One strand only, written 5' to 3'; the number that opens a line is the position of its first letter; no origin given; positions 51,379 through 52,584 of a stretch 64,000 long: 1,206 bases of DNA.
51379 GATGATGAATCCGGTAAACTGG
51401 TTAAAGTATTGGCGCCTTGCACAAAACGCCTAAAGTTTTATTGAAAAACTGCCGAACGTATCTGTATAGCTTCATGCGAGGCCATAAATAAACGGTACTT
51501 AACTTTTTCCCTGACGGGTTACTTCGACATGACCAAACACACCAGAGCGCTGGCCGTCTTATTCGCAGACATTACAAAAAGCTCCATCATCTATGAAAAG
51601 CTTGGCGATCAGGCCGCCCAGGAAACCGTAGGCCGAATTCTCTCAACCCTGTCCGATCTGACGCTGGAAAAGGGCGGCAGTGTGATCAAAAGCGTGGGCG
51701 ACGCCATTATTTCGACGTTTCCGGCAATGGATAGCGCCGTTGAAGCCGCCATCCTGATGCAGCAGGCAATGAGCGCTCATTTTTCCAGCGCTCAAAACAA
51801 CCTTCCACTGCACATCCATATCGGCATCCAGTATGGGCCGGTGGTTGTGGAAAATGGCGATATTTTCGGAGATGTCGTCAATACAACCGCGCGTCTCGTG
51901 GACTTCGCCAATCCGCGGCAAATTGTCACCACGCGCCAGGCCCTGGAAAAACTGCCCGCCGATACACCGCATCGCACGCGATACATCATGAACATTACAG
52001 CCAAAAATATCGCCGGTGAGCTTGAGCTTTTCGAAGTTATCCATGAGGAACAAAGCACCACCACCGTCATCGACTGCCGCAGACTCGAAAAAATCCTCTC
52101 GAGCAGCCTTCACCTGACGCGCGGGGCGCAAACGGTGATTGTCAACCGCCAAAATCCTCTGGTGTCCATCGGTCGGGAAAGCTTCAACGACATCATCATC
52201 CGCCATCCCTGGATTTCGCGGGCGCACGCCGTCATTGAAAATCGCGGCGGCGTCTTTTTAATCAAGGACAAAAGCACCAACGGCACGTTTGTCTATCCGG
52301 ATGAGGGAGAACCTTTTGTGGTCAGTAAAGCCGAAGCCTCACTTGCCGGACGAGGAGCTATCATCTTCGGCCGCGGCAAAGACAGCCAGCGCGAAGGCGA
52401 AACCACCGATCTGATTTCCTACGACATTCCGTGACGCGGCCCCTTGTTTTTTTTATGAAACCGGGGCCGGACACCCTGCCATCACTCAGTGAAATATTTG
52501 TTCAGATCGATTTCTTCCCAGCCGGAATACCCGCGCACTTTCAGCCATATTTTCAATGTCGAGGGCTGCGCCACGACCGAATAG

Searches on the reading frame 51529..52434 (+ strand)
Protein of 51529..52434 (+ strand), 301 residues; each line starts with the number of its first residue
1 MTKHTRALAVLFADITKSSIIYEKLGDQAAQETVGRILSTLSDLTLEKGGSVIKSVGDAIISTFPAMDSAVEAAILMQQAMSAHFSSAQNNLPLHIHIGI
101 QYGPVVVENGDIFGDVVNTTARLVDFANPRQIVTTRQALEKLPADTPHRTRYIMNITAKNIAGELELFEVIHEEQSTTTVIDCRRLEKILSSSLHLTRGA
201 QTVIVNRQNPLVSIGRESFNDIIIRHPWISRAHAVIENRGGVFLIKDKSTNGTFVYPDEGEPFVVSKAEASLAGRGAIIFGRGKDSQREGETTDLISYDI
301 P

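Call 22: search_protein_families(library=pfam, proteins=[window:51529-52434:+], max_evalue=0.001)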
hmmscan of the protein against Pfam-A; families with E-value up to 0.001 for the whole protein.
window:51529-52434:+ (301 aa): 2 families
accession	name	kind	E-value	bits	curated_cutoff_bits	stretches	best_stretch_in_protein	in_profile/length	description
PF00498.31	FHA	-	1.2e-13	51.7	20.7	1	212-255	1-46/67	FHA domain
PF00211.25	Guanylate_cyc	-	1.8e-13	50.9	21.9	1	4-143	5-156/183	Adenylate and Guanylate cyclase catalytic domain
